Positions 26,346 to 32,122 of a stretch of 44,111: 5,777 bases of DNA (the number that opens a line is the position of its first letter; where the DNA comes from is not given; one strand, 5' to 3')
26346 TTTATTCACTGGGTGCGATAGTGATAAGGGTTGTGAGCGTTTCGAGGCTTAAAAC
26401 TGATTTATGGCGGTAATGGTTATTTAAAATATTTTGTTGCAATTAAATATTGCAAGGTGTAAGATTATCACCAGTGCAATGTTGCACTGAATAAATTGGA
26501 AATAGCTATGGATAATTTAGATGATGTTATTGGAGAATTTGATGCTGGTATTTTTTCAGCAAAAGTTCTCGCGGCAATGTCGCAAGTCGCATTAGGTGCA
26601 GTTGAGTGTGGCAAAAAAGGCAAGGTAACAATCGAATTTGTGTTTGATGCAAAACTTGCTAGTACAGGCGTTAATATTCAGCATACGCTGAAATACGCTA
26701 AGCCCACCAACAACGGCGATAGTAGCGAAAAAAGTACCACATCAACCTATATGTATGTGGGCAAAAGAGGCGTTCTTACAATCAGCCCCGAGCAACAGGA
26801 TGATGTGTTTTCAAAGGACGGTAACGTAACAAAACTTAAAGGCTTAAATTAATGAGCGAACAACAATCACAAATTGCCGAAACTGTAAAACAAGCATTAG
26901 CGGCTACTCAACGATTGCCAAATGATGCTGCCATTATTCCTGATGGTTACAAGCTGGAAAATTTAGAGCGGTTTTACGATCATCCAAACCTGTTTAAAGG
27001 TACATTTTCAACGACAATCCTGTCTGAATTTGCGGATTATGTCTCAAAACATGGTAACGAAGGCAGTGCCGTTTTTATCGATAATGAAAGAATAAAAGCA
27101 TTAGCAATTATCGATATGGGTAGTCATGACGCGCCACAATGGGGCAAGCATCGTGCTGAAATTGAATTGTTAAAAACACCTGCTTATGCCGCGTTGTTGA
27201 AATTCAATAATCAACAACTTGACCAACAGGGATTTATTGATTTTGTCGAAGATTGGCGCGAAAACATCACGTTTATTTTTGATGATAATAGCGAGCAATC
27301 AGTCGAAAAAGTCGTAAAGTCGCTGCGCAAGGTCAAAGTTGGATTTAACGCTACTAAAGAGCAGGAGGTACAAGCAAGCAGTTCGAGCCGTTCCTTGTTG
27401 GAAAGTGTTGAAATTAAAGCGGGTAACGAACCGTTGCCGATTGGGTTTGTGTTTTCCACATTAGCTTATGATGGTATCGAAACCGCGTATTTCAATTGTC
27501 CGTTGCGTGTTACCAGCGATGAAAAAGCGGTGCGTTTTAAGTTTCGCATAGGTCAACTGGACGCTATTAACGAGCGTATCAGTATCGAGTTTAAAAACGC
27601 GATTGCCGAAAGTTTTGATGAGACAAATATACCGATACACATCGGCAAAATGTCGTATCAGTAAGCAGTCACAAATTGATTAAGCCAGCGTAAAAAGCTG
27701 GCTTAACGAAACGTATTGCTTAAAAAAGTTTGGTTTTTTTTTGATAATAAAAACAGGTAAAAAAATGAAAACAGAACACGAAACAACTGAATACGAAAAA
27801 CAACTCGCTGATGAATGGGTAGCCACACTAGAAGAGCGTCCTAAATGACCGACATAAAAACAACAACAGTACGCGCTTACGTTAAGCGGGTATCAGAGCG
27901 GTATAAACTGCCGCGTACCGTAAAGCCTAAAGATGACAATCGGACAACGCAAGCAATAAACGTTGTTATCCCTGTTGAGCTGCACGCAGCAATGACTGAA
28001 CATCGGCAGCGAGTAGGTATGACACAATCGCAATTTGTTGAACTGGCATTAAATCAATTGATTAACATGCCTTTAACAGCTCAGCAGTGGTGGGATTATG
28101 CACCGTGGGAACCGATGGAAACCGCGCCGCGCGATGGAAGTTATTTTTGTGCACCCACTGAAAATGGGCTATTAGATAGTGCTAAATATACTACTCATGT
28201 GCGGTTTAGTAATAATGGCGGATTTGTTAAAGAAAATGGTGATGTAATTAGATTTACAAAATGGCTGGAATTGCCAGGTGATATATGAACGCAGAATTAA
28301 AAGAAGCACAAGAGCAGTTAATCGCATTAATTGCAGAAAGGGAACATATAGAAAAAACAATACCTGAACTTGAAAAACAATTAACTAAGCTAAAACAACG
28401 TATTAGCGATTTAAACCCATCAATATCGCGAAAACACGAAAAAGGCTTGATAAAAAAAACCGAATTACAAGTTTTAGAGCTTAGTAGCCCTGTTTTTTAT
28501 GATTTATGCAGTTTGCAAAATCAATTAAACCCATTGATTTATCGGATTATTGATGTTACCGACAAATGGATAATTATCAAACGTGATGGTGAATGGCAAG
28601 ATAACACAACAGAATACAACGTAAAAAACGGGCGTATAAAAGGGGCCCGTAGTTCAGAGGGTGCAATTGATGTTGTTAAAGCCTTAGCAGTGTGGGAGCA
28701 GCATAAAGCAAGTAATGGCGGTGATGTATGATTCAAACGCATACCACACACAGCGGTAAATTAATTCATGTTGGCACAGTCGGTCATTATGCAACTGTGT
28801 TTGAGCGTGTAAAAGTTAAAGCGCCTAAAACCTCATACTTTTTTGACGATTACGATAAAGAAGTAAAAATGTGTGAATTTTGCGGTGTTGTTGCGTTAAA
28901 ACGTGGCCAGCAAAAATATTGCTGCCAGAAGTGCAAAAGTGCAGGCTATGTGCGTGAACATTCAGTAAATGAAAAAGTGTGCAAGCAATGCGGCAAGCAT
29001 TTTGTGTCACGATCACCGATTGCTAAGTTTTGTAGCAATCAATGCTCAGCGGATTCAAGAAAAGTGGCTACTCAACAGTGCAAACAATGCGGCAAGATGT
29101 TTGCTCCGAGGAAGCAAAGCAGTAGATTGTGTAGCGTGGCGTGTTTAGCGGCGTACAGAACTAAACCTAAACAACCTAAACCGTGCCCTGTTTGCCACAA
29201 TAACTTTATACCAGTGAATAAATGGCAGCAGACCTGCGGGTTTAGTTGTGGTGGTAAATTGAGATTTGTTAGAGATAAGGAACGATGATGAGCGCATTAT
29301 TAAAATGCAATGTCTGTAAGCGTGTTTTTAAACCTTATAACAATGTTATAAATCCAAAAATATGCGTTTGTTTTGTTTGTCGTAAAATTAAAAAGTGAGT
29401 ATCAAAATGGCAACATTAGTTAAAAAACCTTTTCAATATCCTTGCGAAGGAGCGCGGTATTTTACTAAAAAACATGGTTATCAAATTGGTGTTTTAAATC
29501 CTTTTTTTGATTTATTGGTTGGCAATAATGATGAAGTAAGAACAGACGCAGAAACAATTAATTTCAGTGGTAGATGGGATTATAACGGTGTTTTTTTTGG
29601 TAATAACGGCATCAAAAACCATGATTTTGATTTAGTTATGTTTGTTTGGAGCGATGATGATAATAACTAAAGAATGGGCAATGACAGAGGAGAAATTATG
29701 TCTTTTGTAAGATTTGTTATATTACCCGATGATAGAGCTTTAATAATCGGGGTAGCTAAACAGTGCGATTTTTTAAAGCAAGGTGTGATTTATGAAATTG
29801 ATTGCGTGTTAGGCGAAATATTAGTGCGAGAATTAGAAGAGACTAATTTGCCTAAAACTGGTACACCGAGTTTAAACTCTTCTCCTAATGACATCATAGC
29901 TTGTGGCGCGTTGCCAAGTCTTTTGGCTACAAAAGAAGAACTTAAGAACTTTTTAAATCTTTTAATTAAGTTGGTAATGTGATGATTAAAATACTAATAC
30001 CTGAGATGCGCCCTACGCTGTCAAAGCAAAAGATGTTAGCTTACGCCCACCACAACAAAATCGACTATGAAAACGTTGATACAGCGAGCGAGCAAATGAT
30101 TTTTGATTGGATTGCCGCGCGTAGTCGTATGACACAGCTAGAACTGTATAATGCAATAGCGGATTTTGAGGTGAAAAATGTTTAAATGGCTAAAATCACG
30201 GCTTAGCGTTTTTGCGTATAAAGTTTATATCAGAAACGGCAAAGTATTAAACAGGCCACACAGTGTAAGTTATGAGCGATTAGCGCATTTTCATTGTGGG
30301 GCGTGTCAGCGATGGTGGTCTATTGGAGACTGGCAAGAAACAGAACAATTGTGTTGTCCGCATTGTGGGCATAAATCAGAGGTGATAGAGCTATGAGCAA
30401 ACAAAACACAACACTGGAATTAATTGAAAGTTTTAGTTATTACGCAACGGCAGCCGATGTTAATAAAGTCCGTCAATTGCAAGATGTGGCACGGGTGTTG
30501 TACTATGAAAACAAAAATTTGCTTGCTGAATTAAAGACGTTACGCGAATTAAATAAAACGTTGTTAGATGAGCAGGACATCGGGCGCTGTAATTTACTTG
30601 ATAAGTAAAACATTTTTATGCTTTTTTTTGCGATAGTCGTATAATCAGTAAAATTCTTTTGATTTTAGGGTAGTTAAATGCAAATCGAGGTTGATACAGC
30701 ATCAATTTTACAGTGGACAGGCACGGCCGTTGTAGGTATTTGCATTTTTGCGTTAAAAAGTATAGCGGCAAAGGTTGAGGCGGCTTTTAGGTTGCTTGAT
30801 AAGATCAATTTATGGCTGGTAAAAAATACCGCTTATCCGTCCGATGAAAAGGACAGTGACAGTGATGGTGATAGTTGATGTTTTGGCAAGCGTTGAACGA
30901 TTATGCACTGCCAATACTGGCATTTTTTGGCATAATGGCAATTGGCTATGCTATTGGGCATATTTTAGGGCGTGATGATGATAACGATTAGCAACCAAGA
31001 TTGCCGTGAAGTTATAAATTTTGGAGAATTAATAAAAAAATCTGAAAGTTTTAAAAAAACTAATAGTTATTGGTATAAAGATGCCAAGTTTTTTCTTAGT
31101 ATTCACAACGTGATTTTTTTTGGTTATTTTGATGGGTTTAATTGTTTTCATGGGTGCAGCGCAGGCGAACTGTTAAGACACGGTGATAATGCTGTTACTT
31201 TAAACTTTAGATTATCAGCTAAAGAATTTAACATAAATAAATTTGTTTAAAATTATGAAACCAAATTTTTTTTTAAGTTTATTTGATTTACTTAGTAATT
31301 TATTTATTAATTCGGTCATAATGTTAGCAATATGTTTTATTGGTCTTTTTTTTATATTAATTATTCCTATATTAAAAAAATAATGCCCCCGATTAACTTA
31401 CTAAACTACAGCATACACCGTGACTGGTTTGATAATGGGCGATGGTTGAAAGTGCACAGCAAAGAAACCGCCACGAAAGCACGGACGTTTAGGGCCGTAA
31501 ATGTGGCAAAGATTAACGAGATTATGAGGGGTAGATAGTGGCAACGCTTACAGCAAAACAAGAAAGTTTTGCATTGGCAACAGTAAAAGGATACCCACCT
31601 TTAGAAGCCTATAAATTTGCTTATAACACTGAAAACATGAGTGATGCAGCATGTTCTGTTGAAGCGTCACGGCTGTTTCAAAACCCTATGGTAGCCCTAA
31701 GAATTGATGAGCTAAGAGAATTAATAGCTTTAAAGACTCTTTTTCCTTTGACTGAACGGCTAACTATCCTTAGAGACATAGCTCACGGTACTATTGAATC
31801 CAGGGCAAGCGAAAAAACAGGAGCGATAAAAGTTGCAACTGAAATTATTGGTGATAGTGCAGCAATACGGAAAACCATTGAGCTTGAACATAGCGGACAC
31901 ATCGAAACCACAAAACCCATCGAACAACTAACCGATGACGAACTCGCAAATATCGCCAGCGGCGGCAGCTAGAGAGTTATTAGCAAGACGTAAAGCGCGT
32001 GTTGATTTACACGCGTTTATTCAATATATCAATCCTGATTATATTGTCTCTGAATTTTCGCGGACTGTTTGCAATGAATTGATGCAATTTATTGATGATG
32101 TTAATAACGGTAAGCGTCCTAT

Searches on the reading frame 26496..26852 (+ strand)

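Call 56: search_protein_families(library=phrogs, proteins=[window:26496-26852:+], max_evalue=0.001)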
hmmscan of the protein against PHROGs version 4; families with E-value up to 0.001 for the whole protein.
window:26496-26852:+ (118 aa): 3 families
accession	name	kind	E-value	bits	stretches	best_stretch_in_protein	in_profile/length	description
phrog_204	-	unknown function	5.5e-25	89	1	6-112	24-123/143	-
phrog_17027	-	unknown function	2.2e-11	44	1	60-110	2-52/62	-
phrog_33467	-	unknown function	1.2e-06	29.1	1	10-47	11-48/58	-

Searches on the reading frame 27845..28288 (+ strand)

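Call 56: search_protein_families(library=phrogs, proteins=[window:27845-28288:+], max_evalue=0.001)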
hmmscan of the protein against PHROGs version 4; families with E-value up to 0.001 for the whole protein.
window:27845-28288:+ (147 aa): 0 families

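Call 63: search_protein_families(library=pfam, proteins=[window:27845-28288:+], max_evalue=0.01)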
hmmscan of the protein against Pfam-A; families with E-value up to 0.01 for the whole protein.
window:27845-28288:+ (147 aa): 1 family
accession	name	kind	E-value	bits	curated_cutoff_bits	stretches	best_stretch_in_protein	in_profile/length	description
PF10723.15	RepB-RCR_reg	-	0.0006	20.1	21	1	33-70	37-74/81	Replication regulatory protein RepB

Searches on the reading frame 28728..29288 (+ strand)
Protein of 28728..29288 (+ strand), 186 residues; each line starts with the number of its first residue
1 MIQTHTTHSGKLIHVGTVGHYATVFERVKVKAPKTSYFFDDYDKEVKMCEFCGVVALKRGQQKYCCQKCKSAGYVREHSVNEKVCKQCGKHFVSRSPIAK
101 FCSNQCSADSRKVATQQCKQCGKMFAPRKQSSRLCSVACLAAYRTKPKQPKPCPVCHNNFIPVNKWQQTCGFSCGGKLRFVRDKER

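Call 56: search_protein_families(library=phrogs, proteins=[window:28728-29288:+], max_evalue=0.001)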
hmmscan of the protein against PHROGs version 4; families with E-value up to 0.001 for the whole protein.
window:28728-29288:+ (186 aa): 4 families
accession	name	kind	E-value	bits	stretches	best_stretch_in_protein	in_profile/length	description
phrog_1271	-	DNA, RNA and nucleotide metabolism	4e-13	50.5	2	37-112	171-244/361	HNH endonuclease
phrog_15471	-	DNA, RNA and nucleotide metabolism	1.8e-11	45.2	2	112-181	99-171/183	HNH endonuclease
phrog_1333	-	unknown function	1.4e-07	32.7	1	76-113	94-131/166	-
phrog_3794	-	unknown function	8.5e-05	23.1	0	44-71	6-35/50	-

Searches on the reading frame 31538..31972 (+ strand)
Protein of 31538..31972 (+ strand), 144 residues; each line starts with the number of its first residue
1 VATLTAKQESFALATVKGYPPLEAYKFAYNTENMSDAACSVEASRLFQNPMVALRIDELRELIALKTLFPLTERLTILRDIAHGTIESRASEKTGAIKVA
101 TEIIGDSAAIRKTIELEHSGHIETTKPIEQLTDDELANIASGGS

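Call 63: search_protein_families(library=pfam, proteins=[window:31538-31972:+], max_evalue=0.01)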
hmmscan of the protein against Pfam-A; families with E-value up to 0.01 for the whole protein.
window:31538-31972:+ (144 aa): 1 family
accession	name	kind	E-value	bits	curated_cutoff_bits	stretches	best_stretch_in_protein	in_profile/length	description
PF03592.21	Terminase_2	-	0.0016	19.5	26.1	1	4-117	1-113/141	Terminase small subunit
